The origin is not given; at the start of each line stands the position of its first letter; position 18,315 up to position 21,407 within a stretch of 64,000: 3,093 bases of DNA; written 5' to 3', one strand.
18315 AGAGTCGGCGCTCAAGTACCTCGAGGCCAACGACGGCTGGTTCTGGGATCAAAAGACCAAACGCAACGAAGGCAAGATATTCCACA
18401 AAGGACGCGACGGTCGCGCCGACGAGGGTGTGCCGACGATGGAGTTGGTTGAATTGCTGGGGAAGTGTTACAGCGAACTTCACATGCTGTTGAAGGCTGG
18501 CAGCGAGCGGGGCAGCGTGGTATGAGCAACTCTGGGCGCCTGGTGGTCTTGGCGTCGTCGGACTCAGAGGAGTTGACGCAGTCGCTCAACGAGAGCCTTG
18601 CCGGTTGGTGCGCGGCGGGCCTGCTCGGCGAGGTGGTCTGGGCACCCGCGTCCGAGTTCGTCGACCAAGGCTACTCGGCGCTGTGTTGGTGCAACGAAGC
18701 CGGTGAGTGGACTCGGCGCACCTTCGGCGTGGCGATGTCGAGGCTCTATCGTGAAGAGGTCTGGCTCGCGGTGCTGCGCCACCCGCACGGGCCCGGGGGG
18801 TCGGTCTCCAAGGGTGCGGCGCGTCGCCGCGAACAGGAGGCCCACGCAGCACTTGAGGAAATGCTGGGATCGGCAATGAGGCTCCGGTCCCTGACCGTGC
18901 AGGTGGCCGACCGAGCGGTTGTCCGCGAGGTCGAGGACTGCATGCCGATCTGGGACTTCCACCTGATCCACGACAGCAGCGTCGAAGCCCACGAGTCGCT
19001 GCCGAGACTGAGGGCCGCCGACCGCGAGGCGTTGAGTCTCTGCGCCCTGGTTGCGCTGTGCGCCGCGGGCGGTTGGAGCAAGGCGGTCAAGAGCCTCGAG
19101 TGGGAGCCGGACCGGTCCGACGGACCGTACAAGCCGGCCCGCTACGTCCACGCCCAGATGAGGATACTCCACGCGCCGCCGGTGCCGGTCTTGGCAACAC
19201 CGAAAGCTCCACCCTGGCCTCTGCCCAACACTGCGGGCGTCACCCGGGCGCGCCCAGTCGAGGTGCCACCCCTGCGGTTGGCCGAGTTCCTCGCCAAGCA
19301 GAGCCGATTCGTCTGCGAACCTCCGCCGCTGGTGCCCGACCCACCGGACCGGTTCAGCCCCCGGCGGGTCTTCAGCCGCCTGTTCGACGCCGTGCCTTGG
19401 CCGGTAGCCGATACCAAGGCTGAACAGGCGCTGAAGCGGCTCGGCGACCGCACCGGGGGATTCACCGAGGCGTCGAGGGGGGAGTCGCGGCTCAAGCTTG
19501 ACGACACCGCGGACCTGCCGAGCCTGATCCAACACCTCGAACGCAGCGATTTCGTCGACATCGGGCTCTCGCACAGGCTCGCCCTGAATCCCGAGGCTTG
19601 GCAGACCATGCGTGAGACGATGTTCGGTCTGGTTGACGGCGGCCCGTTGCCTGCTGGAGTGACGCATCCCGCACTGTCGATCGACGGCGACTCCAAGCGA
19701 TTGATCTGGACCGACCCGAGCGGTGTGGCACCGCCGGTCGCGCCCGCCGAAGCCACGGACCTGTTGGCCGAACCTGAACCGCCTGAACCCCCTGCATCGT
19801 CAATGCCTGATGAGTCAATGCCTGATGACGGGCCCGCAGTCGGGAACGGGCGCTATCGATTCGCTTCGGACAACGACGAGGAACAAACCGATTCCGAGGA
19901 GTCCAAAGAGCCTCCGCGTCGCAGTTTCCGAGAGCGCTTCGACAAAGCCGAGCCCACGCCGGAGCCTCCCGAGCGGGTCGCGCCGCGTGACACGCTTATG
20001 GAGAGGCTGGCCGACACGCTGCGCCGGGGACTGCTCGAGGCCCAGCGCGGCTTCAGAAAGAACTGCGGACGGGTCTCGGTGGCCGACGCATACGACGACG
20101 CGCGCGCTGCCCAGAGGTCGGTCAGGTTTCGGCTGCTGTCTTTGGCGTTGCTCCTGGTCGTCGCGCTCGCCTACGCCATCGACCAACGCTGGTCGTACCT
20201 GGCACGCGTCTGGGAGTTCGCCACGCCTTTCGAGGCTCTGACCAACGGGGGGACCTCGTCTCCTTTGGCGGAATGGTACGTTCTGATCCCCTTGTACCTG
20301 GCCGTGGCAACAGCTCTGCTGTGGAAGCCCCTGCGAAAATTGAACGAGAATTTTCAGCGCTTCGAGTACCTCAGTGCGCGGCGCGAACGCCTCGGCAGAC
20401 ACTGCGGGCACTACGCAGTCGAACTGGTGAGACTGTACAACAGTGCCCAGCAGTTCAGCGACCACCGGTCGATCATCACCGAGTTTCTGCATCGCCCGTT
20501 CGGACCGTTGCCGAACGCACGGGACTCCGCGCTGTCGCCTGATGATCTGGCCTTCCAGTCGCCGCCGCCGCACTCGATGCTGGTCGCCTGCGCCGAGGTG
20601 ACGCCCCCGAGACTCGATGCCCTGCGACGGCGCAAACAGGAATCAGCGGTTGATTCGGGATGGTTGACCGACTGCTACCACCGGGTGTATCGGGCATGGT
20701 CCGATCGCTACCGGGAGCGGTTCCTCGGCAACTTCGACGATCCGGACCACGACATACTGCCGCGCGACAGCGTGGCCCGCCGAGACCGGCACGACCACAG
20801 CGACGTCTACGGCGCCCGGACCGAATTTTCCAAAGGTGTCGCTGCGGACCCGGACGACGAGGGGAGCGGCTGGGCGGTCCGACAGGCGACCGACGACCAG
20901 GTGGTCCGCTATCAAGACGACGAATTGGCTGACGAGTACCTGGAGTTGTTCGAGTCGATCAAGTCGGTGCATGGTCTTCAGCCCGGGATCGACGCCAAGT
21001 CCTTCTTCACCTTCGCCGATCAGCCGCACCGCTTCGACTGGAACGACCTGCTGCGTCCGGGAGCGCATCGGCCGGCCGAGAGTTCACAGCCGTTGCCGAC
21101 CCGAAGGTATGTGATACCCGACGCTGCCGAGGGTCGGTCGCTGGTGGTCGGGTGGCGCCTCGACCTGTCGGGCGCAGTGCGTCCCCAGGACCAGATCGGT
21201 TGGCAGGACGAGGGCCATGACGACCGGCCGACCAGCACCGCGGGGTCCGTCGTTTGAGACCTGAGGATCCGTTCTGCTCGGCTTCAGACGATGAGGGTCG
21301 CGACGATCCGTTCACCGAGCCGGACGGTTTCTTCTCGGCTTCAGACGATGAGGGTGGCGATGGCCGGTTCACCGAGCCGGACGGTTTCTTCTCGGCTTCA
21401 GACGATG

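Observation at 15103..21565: Shared acidic DPF/GFF short linear motifs in the cytosolic tails of two different membrane proteins of the operon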

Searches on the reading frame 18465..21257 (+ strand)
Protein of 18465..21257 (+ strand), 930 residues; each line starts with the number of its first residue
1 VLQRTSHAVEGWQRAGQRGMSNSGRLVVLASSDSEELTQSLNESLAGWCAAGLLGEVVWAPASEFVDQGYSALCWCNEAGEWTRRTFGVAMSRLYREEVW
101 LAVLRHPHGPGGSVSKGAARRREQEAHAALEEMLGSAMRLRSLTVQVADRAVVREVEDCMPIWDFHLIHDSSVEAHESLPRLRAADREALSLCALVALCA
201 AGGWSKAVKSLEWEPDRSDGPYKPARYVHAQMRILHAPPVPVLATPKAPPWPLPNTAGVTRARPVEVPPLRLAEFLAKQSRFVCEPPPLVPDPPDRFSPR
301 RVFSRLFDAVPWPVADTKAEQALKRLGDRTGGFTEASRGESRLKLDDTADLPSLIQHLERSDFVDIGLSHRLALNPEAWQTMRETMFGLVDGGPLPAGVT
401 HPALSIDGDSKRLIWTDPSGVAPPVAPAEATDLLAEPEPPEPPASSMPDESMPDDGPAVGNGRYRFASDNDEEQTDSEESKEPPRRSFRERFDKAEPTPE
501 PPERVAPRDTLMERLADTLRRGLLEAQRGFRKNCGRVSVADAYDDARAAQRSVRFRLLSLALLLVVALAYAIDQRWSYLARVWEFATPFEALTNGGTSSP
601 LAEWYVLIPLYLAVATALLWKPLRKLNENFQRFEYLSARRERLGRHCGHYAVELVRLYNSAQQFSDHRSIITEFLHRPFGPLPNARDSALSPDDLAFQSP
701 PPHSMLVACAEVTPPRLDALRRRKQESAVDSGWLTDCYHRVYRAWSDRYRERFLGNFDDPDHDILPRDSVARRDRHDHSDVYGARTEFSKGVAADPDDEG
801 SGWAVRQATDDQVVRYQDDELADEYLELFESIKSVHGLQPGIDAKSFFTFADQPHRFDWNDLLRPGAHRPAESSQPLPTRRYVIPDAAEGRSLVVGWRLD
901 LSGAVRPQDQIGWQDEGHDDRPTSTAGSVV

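Call 3: search_protein_families(library=pfam, proteins=[window:18465-21257:+], max_evalue=0.01)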
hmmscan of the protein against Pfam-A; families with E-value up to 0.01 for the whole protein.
window:18465-21257:+ (930 aa): 0 families

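Call 17: search_protein_families(library=ncbifam, proteins=[window:18522-21257:+], max_evalue=0.01)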
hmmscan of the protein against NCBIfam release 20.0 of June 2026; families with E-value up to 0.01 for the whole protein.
window:18522-21257:+ (911 aa): 0 families

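Call 18: search_protein_families(library=padloc, proteins=[window:18522-21257:+], max_evalue=0.01)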
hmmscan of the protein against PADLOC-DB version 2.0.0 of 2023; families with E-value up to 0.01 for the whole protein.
window:18522-21257:+ (911 aa): 0 families
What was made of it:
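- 18522..21257 (+): Gene D: 911-aa protein with no known domain. It has a large cytosolic N-terminal part, an acidic disordered linker, a TM hairpin (nt ~20115-20321) and a cytosolic C-terminal part. It ends GSVV (21246-21254). The ATG overlaps the stop of C. Calls 3, 17 and 18 find no family.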

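Call 37: find_homologous_proteins(query=window:18522-21257:+, max_evalue=0.001)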
Query window:18522-21257:+ (911 aa): 23 proteins with E <= 0.001 among 8000 candidates.
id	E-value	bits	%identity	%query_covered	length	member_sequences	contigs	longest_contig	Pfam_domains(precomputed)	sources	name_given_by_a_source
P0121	0.0e+0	2103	100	100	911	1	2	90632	-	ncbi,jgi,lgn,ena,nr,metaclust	ncbi:MAG: hypothetical protein OXB92_12905 [Acidimicrobiaceae bacterium]|nr:hypothetical protein [Ac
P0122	0.0e+0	1768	85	100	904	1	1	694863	-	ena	-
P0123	0.0e+0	1758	85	100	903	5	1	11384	-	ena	-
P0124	0.0e+0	1230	61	100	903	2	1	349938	-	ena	-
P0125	0.0e+0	1051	55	100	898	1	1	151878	-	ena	-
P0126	0.0e+0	1022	53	100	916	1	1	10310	-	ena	-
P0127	0.0e+0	1020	53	100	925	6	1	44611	-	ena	-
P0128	3.6e-297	1007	52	100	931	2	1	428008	-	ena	-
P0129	5.4e-286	970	53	52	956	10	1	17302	-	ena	-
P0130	4.3e-265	901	50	99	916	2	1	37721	-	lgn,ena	-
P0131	4.4e-257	874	48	99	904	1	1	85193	-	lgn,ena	-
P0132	1.9e-253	862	49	98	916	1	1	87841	-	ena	-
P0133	1.0e-248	846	47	100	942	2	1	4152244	-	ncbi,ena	-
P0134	1.2e-241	823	45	100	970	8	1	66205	-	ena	-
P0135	1.4e-240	819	45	98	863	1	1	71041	-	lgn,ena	-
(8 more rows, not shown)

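Call 55: predict_structure(alignment_id=A2)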
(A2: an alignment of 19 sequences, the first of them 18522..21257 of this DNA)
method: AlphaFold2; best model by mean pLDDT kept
length: 911 residues; sequences in the alignment: 19
mean_pLDDT: 58.6   pTM: 0.49
mean pLDDT of the five models: 58.6, 57.4, 55.8, 55.8, 52.5
residues with pLDDT >= 90: 0; 70-90: 351; 50-70: 211; < 50: 349
segments of 3 or more residues with pLDDT < 50: 1-4, 140-164, 186-241, 348-351, 386-392, 397-399, 419-488, 559-561, 568-580, 659-710, 794-803, 813-821, 833-911
pLDDT, mean of each block of 10 residues (from residue 1): 59 77 71 68 84 80 79 69 78 65 81 72 68 53 37 31 55 70 46 30 32 25 32 42 54 74 81 67 75 76 84 78 72 79 61 54 75 66 47 49 52 57 38 32 29 30 34 31 39 76 86 85 86 85 76 54 47 40 63 79 84 85 85 84 77 57 39 38 31 42 42 66 81 71 67 79 78 64 65 47 49 40 55 46 36 41 39 36 31 34 29 30
secondary structure, 60 per line:
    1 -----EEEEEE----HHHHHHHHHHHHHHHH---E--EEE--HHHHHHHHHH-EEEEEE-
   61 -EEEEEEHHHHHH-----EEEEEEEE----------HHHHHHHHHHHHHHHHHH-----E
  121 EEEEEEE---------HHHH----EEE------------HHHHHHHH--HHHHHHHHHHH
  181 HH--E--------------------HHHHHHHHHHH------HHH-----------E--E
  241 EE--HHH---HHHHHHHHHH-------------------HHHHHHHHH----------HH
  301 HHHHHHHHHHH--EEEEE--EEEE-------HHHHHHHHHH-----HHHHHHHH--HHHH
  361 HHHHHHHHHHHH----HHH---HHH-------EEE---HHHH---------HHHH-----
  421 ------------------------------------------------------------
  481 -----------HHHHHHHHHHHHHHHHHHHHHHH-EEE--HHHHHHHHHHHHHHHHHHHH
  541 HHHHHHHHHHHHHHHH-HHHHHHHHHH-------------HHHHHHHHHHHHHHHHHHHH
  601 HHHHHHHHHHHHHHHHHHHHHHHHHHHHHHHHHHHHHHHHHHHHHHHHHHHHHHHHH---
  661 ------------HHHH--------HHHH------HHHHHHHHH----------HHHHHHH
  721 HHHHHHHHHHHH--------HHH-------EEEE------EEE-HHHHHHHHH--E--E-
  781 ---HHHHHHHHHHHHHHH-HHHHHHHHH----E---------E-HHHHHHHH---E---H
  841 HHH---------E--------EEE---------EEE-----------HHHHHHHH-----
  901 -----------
elements in order (helices of 4 or more, strands of 3 or more residues): E6-11 H16-31 E38-40 H43-52 E54-59 E62-67 H68-73 E79-86 H97-114 E120-127 H137-140 E145-147 H160-167 H170-182 H206-216 E240-242 H251-260 H280-288 H299-311 E314-318 E321-324 H332-341 H347-354 H357-372 E393-395 H399-402 H412-415 H492-514 E516-518 H521-556 H558-567 H581-657 H673-676 H685-688 H695-703 H714-732 E751-754 E761-763 H765-773 H784-798 H800-808 H825-832 H840-843 E862-864 E874-876 H888-895
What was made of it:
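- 18522..21257 (+): Call 55 is a low-confidence AF2 model.
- Tried and rejected: The AF2 model of D is low in confidence (pLDDT 58.6, call 55).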

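Call 59: fold_search(model_id=the predicted structure, library=pdb)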
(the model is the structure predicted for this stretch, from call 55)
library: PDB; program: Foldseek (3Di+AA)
matches with E <= 10: 406; with E <= 0.001: 0
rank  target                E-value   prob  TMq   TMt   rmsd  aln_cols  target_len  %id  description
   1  1di0_D                1.2e-01  0.77  0.09  0.38   7.2       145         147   14  CRYSTAL STRUCTURE OF LUMAZINE SYNTHASE FROM BRUCELLA ABORTUS (released 2000-04-24)
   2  1di0_E                1.4e-01  0.77  0.09  0.38   7.3       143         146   12  CRYSTAL STRUCTURE OF LUMAZINE SYNTHASE FROM BRUCELLA ABORTUS (released 2000-04-24)
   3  1di0_C                1.8e-01  0.72  0.09  0.37   7.2       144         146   13  CRYSTAL STRUCTURE OF LUMAZINE SYNTHASE FROM BRUCELLA ABORTUS (released 2000-04-24)
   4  6sn1_B                2.4e-01  0.23  0.08  0.13  10.3       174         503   11  Crystal structure of the human INTS13-INTS14 complex (released 2020-07-22)
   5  6nag_B                2.5e-01  0.75  0.08  0.17   5.7       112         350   11  X-ray structure of a secreted C11 cysteine protease from Bacteroides thetaiotaomicron "iotapain (released 2019-12-11)
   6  9qh6_G                2.9e-01  0.41  0.09  0.22   9.5       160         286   10  NorQ in complex with NorD VWA domain from Paracoccus denitrificans (released 2026-03-25)
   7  6nag_A                3.6e-01  0.72  0.08  0.17   5.1       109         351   10  X-ray structure of a secreted C11 cysteine protease from Bacteroides thetaiotaomicron "iotapain (released 2019-12-11)
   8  9cip_A                3.6e-01  0.69  0.07  0.14   7.4       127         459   10  MicroED structure of the C11 cysteine protease clostripain (released 2024-08-14)
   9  5vno_A                3.6e-01  0.21  0.08  0.10  10.3       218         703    7  Crystal structure of Sec23a/Sec24a/Sec22 (released 2017-07-05)
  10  9qh8_G                3.8e-01  0.28  0.09  0.24   9.7       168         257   10  reduced NorQ-NorD VWA domain complex from Paracoccus denitrificans (released 2026-03-25)
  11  8qlp_E                3.8e-01  0.20  0.10  0.17  10.9       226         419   14  CryoEM structure of the RNA/DNA bound SPARTA (BabAgo/TIR-APAZ) tetrameric complex (released 2024-01-31)
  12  1m2v_A                4.4e-01  0.18  0.08  0.10   9.2       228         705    8  Crystal Structure of the yeast Sec23/24 heterodimer (released 2002-09-20)
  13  2f00_A                4.4e-01  0.15  0.07  0.11  11.1       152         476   11  Escherichia coli MurC (released 2006-10-24)
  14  8iyj_V0               4.6e-01  0.23  0.07  0.23  13.8       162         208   14  Cryo-EM structure of the 48-nm repeat doublet microtubule from mouse sperm (released 2023-07-05)
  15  9u61_B                4.9e-01  0.18  0.08  0.12   9.9       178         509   11  CP/MBL pathways C3 convertase C4b2a and C3 complex (released 2026-01-14)
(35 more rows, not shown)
